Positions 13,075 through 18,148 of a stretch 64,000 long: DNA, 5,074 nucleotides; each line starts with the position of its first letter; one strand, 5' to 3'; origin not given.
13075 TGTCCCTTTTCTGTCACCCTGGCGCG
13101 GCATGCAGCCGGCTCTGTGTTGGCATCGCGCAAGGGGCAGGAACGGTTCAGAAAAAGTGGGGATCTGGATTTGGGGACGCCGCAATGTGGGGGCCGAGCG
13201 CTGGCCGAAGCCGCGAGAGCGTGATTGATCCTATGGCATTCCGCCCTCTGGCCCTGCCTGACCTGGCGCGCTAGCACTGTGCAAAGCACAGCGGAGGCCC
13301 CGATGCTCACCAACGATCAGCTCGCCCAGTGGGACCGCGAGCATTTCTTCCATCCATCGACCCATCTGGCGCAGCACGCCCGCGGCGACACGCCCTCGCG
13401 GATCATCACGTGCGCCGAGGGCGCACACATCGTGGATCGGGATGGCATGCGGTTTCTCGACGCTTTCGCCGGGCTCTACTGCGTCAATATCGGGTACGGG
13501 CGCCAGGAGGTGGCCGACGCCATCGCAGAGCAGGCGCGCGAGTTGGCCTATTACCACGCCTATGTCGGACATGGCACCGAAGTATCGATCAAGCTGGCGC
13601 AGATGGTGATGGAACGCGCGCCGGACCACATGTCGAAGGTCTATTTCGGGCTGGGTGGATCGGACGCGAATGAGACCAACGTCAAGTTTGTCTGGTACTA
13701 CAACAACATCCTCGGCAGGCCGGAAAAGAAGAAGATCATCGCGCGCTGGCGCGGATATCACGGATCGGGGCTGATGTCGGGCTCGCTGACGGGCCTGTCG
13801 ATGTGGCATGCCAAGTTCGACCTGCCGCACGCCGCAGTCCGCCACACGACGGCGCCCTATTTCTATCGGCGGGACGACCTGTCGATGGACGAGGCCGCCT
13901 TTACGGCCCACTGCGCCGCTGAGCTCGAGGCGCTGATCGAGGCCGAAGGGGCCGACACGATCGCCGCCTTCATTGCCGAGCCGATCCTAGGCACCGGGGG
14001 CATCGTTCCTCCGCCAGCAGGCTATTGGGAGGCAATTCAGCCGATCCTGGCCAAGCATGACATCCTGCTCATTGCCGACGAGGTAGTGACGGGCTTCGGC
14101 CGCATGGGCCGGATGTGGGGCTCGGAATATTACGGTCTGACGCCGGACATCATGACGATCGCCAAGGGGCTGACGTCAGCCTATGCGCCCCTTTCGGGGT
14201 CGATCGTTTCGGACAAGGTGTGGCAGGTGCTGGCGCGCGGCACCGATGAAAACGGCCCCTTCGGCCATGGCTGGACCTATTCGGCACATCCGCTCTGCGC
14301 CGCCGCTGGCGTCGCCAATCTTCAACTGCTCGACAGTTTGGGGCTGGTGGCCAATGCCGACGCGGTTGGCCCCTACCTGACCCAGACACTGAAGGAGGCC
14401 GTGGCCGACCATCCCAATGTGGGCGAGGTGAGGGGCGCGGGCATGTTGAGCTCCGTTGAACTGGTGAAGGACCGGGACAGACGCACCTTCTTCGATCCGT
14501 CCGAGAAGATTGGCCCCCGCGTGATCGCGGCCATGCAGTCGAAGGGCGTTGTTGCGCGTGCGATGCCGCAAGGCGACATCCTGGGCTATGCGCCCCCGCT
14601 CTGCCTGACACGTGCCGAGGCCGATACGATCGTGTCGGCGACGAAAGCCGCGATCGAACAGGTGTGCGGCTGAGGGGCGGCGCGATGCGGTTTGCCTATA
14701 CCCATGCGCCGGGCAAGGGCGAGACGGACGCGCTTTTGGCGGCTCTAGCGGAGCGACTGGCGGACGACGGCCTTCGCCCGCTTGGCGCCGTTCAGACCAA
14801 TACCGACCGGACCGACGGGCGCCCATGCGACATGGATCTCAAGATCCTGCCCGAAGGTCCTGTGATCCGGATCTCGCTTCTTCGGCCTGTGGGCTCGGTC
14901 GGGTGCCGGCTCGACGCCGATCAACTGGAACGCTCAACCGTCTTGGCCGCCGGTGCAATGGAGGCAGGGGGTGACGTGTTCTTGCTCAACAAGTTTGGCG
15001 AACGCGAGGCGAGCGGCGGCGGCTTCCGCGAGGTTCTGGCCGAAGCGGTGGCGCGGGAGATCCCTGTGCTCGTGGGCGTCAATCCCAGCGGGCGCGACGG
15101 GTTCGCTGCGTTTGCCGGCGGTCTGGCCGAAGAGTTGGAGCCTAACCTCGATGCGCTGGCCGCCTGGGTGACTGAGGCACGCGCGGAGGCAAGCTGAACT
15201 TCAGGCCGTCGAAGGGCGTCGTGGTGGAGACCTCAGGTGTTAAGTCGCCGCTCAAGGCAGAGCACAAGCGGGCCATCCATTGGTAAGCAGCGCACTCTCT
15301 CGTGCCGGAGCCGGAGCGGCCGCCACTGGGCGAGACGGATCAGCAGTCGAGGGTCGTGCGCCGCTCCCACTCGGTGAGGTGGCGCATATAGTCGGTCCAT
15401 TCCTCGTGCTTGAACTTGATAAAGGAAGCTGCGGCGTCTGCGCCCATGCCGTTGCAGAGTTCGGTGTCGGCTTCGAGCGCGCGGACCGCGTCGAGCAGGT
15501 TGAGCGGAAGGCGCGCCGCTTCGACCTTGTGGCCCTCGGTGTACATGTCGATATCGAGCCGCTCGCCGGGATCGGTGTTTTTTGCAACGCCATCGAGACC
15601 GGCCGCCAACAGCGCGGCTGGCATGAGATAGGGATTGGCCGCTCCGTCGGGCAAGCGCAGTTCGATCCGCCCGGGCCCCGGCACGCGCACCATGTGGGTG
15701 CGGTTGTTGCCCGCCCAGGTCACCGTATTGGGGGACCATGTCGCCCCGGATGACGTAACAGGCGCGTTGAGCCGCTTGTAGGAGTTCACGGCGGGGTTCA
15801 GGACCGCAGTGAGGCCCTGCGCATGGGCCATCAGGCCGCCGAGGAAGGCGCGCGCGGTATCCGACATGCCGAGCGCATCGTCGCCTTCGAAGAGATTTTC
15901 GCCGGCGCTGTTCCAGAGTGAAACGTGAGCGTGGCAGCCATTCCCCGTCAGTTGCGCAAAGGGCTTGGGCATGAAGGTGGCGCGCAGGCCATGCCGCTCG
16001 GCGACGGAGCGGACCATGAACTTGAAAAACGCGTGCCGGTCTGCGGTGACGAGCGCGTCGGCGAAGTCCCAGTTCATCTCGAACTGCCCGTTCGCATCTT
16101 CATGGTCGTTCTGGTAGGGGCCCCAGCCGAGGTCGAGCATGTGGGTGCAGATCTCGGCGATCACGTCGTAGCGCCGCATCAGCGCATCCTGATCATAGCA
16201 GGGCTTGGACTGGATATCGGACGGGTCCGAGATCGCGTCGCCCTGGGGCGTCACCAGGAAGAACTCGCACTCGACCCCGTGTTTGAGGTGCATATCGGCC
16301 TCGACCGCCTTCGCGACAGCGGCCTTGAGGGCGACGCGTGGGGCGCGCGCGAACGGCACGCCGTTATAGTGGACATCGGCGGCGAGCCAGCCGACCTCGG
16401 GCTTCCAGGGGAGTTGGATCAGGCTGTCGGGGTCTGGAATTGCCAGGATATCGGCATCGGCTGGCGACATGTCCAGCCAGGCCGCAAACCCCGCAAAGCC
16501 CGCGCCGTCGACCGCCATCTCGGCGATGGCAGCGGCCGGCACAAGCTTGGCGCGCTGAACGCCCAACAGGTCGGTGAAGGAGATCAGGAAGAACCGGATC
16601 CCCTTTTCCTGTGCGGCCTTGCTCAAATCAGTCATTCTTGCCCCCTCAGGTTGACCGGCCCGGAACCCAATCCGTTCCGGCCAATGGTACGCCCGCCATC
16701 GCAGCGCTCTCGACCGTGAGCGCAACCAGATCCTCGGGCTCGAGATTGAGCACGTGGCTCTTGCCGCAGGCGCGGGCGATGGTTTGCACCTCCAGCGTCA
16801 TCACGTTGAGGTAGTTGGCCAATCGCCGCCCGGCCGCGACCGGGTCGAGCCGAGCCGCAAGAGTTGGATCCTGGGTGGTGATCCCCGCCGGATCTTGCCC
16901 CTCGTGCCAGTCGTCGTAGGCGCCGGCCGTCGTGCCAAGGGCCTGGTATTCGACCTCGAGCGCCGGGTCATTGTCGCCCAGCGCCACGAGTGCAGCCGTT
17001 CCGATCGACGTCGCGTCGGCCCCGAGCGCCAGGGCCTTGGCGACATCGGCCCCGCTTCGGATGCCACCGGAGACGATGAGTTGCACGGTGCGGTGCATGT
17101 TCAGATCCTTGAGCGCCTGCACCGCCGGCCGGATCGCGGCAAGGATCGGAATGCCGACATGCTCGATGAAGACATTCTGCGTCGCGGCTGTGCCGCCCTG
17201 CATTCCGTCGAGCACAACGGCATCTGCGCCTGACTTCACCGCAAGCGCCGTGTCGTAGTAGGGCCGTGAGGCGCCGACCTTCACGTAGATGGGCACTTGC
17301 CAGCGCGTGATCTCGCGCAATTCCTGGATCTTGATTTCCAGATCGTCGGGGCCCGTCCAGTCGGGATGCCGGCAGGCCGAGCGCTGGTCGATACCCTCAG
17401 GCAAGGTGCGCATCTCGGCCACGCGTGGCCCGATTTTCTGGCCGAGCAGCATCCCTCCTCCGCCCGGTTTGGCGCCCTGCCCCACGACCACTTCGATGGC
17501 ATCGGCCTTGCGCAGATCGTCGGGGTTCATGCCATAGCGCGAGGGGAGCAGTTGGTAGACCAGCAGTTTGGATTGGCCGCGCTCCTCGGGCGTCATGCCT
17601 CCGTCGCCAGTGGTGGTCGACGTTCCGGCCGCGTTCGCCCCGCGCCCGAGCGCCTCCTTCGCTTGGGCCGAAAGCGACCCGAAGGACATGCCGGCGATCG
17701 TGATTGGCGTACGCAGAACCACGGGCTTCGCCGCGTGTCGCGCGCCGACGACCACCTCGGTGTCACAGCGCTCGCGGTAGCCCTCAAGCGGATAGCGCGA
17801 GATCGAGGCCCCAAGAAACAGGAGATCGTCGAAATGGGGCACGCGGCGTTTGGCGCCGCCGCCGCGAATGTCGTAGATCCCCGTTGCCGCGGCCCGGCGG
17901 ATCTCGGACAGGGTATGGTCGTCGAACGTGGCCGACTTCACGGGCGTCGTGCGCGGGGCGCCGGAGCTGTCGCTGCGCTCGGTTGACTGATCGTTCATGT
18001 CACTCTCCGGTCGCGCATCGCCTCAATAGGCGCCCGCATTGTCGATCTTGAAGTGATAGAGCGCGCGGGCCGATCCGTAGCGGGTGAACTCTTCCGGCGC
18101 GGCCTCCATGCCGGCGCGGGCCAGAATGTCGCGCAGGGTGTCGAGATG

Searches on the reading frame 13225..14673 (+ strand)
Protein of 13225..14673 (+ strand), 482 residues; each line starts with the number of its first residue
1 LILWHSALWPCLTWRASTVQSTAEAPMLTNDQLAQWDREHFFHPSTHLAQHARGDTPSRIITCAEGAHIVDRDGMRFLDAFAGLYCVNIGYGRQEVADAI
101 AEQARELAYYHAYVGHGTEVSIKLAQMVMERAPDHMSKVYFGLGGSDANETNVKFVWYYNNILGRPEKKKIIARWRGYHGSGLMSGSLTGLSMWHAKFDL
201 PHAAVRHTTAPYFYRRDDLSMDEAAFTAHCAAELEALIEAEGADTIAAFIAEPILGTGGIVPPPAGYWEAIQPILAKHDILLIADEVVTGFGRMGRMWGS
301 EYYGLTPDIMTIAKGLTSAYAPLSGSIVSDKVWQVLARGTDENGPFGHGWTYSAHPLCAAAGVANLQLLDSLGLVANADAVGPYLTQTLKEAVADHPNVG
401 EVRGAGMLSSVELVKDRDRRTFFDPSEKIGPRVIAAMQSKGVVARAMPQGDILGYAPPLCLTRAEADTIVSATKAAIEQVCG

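Call 43: search_protein_families(library=pfam, proteins=[window:13225-14673:+], max_evalue=0.001)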
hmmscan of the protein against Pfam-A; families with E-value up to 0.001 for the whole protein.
window:13225-14673:+ (482 aa): 1 family
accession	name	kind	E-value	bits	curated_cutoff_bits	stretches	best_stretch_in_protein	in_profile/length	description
PF00202.27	Aminotran_3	-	1.8e-78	264.4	30.5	1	56-476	8-402/403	Aminotransferase class-III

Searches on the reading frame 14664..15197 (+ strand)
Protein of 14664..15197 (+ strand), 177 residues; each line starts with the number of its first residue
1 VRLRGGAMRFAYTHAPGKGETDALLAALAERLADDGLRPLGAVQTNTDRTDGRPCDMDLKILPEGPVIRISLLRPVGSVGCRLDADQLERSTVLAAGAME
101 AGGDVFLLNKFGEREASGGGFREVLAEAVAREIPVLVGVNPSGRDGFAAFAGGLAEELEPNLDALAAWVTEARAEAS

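Call 43: search_protein_families(library=pfam, proteins=[window:14664-15197:+], max_evalue=0.001)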
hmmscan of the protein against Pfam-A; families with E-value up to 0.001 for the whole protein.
window:14664-15197:+ (177 aa): 1 family
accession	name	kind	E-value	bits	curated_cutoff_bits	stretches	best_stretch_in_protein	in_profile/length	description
PF10649.15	DUF2478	-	6.3e-44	149.8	22.3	1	15-168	6-159/159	Protein of unknown function (DUF2478)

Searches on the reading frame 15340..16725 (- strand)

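Call 43: search_protein_families(library=pfam, proteins=[window:15340-16725:-], max_evalue=0.001)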
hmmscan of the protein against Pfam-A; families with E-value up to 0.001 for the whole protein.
window:15340-16725:- (461 aa): 2 families
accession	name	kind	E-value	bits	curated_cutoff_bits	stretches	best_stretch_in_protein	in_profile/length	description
PF00120.29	Gln-synt_C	-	2.2e-89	300.3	24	1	127-456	2-342/344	Glutamine synthetase, catalytic domain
PF03951.24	Gln-synt_N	-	0.00065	19.7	33.4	0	43-112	2-73/82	Glutamine synthetase, beta-Grasp domain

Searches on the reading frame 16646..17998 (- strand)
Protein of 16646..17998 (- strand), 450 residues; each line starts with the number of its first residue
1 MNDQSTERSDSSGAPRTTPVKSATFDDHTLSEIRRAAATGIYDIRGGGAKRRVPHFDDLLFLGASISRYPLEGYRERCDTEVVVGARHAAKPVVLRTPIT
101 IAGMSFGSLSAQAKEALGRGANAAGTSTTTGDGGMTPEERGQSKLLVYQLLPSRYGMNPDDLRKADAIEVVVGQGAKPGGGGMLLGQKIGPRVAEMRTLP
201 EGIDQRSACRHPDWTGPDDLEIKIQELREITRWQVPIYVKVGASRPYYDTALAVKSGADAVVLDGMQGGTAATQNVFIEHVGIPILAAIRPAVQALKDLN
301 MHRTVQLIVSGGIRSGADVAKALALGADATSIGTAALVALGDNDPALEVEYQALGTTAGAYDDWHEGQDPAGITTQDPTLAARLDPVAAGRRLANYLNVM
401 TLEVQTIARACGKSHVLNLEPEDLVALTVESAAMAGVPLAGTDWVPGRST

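Call 43: search_protein_families(library=pfam, proteins=[window:16646-17998:-], max_evalue=0.001)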
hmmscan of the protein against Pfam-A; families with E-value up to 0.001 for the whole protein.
window:16646-17998:- (450 aa): 6 families
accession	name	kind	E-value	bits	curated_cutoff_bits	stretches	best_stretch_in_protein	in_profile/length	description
PF01645.23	Glu_synthase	-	9.7e-89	298.5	20.4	2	83-341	53-312/369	Conserved region in glutamate synthase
PF01070.24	FMN_dh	-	1.6e-14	54.2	24.9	1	224-341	210-310/350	FMN-dependent dehydrogenase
PF03060.21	NMO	-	4.3e-09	36.6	28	1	250-339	149-228/331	Nitronate monooxygenase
PF00478.31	IMPDH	-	8.4e-08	32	25.6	1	252-334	161-237/345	IMP dehydrogenase / GMP reductase domain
PF00977.27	His_biosynth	-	6.5e-05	22.9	23.6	1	295-337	64-106/228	Histidine biosynthesis protein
PF05690.20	ThiG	-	0.00077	19.3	23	0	295-339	166-210/247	Thiazole biosynthesis protein ThiG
